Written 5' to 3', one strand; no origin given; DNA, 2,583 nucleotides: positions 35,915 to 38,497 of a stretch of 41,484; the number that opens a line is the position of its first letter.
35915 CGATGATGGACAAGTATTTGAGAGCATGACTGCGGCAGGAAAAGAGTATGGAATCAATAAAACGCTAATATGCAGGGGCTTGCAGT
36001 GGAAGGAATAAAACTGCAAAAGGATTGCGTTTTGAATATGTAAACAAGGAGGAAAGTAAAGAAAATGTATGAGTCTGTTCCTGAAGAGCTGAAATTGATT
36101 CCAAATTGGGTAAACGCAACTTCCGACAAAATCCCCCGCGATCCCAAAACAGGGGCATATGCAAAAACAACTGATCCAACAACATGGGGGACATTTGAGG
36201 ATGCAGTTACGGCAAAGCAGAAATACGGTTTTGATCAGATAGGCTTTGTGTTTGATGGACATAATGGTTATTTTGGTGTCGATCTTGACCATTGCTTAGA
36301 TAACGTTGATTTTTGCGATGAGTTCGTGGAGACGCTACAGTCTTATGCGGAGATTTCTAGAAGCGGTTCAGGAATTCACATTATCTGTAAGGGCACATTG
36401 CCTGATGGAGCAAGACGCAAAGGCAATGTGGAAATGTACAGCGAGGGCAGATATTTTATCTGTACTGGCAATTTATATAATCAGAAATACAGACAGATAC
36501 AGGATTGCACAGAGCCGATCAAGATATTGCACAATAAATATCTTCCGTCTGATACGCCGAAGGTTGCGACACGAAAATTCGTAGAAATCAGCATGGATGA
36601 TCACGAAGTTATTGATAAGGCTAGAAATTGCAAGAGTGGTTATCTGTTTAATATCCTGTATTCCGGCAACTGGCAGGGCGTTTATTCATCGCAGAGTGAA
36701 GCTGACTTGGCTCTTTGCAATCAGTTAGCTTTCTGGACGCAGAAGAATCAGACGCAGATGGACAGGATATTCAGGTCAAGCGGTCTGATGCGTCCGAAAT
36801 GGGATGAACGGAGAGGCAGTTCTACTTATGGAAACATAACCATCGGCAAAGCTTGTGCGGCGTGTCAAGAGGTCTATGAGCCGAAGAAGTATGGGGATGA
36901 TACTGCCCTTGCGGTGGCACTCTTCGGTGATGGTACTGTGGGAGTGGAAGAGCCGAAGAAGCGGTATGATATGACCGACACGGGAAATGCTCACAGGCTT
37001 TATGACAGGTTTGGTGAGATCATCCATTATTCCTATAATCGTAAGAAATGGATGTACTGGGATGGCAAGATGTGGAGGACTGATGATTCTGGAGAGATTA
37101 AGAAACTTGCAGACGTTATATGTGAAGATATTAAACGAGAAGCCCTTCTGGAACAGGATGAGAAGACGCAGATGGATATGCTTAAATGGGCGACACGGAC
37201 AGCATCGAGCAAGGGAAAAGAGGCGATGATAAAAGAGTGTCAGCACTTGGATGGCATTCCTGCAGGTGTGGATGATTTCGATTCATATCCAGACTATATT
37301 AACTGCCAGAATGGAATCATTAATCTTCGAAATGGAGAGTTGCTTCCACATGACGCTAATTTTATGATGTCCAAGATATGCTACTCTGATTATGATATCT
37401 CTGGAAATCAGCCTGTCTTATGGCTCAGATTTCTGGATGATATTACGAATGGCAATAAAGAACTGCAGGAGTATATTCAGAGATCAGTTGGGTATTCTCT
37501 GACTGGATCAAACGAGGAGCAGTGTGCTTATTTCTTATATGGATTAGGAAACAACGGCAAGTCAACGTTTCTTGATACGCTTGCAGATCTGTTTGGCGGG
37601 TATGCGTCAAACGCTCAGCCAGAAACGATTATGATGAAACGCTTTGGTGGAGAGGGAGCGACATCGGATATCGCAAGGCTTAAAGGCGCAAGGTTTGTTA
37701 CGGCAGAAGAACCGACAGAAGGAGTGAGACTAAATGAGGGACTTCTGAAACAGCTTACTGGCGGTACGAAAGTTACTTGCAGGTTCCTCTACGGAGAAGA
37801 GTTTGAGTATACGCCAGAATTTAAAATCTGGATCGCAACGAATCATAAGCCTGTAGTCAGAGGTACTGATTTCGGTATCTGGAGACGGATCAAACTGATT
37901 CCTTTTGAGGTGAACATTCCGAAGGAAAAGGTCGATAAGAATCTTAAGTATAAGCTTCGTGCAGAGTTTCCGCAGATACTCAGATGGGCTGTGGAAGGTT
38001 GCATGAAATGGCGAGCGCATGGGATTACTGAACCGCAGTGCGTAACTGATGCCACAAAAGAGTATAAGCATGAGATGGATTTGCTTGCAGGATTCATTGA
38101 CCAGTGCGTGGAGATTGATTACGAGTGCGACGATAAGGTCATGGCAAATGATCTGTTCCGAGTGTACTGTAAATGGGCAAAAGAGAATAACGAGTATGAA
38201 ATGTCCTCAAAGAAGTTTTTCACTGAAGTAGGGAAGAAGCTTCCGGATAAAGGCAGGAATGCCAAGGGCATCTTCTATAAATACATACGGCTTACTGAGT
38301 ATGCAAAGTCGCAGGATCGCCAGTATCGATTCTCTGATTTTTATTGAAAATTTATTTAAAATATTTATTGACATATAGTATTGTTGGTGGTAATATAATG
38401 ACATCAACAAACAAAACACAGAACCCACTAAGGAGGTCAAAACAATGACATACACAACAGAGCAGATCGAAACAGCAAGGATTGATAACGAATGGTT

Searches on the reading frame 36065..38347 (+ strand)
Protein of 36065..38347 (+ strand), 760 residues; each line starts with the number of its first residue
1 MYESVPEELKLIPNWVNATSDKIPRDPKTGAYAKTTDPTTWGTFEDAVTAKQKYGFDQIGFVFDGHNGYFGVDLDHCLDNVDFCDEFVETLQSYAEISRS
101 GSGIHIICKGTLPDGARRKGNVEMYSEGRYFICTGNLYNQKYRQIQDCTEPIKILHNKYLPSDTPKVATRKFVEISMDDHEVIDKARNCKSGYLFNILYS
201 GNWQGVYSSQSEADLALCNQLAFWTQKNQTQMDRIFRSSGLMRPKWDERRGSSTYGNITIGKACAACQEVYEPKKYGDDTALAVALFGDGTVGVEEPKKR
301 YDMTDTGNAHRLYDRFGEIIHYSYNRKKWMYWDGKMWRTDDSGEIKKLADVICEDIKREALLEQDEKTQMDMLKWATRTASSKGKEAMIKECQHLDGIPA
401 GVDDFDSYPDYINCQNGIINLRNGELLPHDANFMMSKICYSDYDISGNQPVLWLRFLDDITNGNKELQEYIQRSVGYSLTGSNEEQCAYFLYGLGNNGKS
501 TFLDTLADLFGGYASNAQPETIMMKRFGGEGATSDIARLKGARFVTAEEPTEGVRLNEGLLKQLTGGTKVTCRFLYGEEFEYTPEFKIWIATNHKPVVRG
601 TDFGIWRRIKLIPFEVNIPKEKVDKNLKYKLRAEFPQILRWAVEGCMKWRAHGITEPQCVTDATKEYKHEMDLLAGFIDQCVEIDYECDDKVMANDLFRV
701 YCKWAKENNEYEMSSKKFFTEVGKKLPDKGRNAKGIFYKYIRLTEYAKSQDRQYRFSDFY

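Call 20: search_protein_families(library=phrogs, proteins=[window:36065-38347:+], max_evalue=0.00001)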
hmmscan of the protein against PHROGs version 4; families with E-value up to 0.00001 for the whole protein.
window:36065-38347:+ (760 aa): 15 families
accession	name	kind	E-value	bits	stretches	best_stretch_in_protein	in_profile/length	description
phrog_1829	-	DNA, RNA and nucleotide metabolism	2.8e-249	830.3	1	1-748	2-760/772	DNA primase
phrog_6088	-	DNA, RNA and nucleotide metabolism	1.5e-120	404.9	1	298-747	327-767/772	DNA primase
phrog_1156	-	DNA, RNA and nucleotide metabolism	7.6e-115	386.3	1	239-751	280-833/855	DNA primase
phrog_2478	-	DNA, RNA and nucleotide metabolism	1.6e-104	351.7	1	295-744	397-841/854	DNA polymerase/primase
phrog_864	-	DNA, RNA and nucleotide metabolism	1.6e-84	286.2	1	316-747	218-627/1064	DNA primase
phrog_13901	-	DNA, RNA and nucleotide metabolism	4.7e-77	260.4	1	2-279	8-307/341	DNA primase/helicase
phrog_16950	-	DNA, RNA and nucleotide metabolism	3.1e-74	251.3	1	297-730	360-814/843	DNA primase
phrog_1883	-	DNA, RNA and nucleotide metabolism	1.5e-66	226.3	1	346-748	355-752/756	DNA helicase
phrog_3022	-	DNA, RNA and nucleotide metabolism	9.5e-51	174.1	1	2-259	6-287/788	DNA primase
phrog_7601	-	unknown function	1.7e-38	133.7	1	469-754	3-282/289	-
phrog_8643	-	DNA, RNA and nucleotide metabolism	1e-26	94.8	1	4-141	36-174/179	DNA polymerase/primase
phrog_16213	-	DNA, RNA and nucleotide metabolism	1.1e-17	64.6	1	411-720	315-629/732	DNA primase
phrog_35045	-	DNA, RNA and nucleotide metabolism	1.4e-11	44.4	1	32-163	47-185/826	DNA primase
phrog_15962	-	DNA, RNA and nucleotide metabolism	2.8e-10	40.1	1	44-139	91-189/835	DNA primase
phrog_4210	-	DNA, RNA and nucleotide metabolism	8e-08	31.5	1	465-721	154-402/1304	DNA polymerase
